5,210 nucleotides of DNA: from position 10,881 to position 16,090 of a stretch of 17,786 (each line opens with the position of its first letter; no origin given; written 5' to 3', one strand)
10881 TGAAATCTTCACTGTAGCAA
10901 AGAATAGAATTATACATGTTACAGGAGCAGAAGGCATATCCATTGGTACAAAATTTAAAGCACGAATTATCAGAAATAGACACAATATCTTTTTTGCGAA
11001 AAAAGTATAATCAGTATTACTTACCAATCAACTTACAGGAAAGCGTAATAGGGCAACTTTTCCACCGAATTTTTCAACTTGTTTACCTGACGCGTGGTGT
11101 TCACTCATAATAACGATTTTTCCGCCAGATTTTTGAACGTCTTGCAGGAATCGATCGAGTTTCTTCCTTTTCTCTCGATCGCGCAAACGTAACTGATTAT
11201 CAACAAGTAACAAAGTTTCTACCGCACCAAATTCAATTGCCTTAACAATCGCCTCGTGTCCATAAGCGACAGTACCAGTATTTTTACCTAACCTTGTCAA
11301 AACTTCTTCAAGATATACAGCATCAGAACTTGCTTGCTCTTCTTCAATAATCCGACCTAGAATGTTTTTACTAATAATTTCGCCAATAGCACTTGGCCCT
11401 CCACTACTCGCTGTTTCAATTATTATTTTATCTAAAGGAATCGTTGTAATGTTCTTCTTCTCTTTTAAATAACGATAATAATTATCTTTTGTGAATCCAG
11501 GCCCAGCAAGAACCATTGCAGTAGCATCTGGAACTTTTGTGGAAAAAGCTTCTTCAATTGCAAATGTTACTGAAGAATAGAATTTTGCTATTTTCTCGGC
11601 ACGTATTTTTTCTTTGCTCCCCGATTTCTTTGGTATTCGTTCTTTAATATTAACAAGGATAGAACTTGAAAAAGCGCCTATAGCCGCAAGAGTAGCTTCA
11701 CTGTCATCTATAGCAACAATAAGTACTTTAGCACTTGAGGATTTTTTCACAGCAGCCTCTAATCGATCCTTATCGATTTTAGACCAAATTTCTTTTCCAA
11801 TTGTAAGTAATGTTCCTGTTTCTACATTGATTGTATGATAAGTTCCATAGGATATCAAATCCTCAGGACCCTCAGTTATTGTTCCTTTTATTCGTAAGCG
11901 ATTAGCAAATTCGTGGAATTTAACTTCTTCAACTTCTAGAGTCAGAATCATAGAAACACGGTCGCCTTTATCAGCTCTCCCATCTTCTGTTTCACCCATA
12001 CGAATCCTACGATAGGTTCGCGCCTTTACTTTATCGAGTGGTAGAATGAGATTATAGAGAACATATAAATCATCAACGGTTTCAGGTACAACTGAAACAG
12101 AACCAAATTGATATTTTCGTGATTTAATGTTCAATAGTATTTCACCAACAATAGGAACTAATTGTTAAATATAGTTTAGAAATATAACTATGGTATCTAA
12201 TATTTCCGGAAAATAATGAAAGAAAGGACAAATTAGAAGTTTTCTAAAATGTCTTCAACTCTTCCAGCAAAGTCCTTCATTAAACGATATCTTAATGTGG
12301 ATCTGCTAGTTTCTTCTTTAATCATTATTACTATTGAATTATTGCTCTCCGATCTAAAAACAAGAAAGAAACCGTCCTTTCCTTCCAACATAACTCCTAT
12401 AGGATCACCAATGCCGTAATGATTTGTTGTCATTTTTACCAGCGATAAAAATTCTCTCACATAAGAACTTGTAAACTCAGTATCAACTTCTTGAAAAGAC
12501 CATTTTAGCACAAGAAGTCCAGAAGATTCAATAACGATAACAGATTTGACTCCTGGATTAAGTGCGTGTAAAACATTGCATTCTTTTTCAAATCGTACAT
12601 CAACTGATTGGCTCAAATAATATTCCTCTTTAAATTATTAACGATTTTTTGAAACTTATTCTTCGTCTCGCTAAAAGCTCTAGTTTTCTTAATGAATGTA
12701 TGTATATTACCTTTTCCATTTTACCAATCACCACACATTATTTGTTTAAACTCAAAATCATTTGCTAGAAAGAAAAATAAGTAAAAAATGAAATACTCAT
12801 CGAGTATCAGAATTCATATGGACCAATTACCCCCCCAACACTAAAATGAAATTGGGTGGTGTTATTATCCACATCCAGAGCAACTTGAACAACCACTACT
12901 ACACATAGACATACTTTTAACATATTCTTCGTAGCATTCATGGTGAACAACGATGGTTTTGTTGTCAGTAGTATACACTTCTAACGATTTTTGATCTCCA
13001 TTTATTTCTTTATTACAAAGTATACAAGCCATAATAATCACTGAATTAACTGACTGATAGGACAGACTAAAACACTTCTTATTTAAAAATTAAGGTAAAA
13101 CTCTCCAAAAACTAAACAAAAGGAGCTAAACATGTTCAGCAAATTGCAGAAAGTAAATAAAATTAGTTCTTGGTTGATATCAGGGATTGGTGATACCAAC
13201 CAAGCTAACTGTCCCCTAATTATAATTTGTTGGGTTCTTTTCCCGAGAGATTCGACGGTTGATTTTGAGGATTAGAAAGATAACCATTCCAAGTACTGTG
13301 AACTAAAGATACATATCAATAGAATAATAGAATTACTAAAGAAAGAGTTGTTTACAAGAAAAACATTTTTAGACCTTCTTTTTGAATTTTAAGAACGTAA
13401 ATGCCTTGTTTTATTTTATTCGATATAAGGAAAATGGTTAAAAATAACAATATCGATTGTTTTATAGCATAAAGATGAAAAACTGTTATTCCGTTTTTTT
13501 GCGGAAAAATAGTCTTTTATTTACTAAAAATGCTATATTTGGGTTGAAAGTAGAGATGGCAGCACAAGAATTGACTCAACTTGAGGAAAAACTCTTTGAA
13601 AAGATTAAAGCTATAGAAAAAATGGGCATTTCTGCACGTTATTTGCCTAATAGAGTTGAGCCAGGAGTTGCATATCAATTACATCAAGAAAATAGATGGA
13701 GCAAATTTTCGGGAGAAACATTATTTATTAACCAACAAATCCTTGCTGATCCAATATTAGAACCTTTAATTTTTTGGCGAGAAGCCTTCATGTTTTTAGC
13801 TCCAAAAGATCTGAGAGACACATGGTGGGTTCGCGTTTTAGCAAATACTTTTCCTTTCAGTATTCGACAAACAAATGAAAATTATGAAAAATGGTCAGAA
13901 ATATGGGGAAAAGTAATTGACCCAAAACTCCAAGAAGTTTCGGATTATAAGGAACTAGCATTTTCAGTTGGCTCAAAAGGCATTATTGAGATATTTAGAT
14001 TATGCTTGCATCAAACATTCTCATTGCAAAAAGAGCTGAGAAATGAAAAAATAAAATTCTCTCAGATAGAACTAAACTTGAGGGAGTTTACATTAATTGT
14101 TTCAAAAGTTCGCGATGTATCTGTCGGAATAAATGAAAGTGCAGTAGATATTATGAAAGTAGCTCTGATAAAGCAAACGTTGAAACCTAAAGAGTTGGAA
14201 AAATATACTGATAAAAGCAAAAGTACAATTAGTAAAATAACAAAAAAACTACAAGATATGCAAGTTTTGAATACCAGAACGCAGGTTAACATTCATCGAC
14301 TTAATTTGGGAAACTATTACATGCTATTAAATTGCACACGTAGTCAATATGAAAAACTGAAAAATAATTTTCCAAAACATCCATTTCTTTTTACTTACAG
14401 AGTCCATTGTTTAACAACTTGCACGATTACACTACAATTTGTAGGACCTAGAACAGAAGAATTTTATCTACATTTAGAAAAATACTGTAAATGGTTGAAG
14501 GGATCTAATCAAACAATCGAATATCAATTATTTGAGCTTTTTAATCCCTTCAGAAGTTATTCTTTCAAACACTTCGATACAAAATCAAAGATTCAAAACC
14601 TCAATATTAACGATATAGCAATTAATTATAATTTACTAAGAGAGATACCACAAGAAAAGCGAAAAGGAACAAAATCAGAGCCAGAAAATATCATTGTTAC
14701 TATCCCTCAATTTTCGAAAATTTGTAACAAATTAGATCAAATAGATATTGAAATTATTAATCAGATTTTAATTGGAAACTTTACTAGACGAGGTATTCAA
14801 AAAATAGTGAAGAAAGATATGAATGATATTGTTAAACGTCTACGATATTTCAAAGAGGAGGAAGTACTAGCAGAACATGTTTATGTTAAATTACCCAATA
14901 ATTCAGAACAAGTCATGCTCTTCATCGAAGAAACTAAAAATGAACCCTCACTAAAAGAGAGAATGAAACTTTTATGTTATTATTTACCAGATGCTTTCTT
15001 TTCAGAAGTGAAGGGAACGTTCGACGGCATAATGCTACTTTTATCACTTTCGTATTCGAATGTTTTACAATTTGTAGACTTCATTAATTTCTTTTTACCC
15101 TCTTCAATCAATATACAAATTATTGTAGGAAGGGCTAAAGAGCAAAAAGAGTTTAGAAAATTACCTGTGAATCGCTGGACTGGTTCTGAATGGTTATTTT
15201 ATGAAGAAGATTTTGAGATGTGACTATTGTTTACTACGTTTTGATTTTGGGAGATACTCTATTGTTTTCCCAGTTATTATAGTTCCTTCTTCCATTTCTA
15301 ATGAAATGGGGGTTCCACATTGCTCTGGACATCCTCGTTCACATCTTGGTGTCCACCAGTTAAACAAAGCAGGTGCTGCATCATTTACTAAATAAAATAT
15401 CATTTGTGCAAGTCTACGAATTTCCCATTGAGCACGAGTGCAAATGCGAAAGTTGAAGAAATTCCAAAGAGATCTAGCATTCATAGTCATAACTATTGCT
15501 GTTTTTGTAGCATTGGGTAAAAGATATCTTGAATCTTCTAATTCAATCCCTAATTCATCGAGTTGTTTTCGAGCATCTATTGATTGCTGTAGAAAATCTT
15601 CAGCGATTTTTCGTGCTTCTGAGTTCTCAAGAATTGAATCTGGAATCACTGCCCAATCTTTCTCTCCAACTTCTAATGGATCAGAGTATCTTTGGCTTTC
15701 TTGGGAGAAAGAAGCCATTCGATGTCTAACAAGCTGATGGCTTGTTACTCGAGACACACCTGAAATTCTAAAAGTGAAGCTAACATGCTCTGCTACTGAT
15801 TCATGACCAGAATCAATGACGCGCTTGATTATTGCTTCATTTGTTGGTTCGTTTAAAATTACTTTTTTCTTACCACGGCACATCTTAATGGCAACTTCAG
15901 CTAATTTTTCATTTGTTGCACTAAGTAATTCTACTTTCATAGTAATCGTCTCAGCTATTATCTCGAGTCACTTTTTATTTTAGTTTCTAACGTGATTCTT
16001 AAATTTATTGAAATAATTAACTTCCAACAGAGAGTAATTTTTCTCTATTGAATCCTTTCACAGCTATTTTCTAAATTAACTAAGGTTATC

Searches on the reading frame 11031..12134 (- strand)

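Call 7: search_protein_families(library=pfam, proteins=[window:11031-12134:-], max_evalue=0.01)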
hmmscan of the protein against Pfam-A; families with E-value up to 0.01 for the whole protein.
window:11031-12134:- (368 aa): 3 families
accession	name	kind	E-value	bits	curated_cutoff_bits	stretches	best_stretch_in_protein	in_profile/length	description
PF03463.20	eRF1_1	-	7e-29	100.8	23.8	1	5-128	8-122/123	eRF1 domain 1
PF03465.20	eRF1_3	-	5.5e-23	81.9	25.8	1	272-367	5-106/106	eRF1 domain 3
PF03464.20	eRF1_2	-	3.5e-14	53.7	27.1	1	138-256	3-126/133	eRF1 domain 2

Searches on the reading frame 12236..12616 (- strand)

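Call 7: search_protein_families(library=pfam, proteins=[window:12236-12616:-], max_evalue=0.01)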
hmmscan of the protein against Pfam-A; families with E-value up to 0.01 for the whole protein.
window:12236-12616:- (127 aa): 1 family
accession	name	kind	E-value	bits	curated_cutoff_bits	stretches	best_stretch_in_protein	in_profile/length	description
PF03259.23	Robl_LC7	-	1.1e-06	28.7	23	1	21-97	13-89/91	Roadblock/LC7 domain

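Call 12: search_protein_families(library=ncbifam, proteins=[window:12236-12616:-], max_evalue=1)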
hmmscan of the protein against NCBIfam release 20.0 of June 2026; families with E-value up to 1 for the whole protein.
window:12236-12616:- (127 aa): 1 family
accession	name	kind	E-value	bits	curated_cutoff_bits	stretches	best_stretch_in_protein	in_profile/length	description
NF010943.0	PRK14363.1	equivalog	0.037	13.5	273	1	38-85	121-166/204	Maf-like protein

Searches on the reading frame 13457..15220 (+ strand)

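Call 7: search_protein_families(library=pfam, proteins=[window:13457-15220:+], max_evalue=0.01)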
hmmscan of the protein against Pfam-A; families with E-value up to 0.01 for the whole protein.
window:13457-15220:+ (588 aa): 0 families

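Call 12: search_protein_families(library=ncbifam, proteins=[window:13457-15220:+], max_evalue=1)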
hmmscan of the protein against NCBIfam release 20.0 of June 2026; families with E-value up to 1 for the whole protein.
window:13457-15220:+ (588 aa): 3 families
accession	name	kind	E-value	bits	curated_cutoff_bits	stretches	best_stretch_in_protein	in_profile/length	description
NF053755.1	MsvR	equivalog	0.0012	18.6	220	1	236-279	21-64/236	transcriptional factor MsvR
NF040939.2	trans_reg_lrs14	equivalog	0.038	14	90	1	223-280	17-74/103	Lrs14 family HTH-type transcriptional regulator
NF002556.0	PRK02119.1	equivalog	0.1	12.8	119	0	30-67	14-53/73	hypothetical protein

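Call 68: search_protein_families(library=pfam, proteins=[window:13556-15220:+], max_evalue=5)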
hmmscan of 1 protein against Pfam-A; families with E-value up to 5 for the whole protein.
window:13556-15220:+ (555 aa): 6 families
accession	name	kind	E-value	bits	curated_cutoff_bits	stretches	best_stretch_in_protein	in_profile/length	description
PF25213.1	HVO_A0261_N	-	0.026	14.9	35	1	203-241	19-57/86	HVO_A0261 N-terminal domain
PF12802.13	MarR_2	-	0.052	14.1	27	1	209-234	21-46/61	MarR family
PF01381.28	HTH_3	-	0.099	13.1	23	1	203-230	4-31/55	Helix-turn-helix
PF02002.24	TFIIE_alpha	-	0.12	12.7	22.9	1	193-259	12-77/105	TFIIE alpha subunit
PF10007.15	DUF2250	-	0.16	12.5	24.4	0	195-246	9-60/93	Uncharacterized protein conserved in archaea (DUF2250)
PF01022.26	HTH_5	-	0.17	12.2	22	1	203-232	10-39/47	Bacterial regulatory protein, arsR family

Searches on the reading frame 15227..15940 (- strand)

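Call 7: search_protein_families(library=pfam, proteins=[window:15227-15940:-], max_evalue=0.01)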
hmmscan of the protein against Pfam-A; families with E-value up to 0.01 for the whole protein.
window:15227-15940:- (238 aa): 1 family
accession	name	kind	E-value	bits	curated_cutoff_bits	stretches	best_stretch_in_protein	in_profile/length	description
PF02511.20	Thy1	-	1.1e-58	198.6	24.8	1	5-190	2-190/191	Thymidylate synthase complementing protein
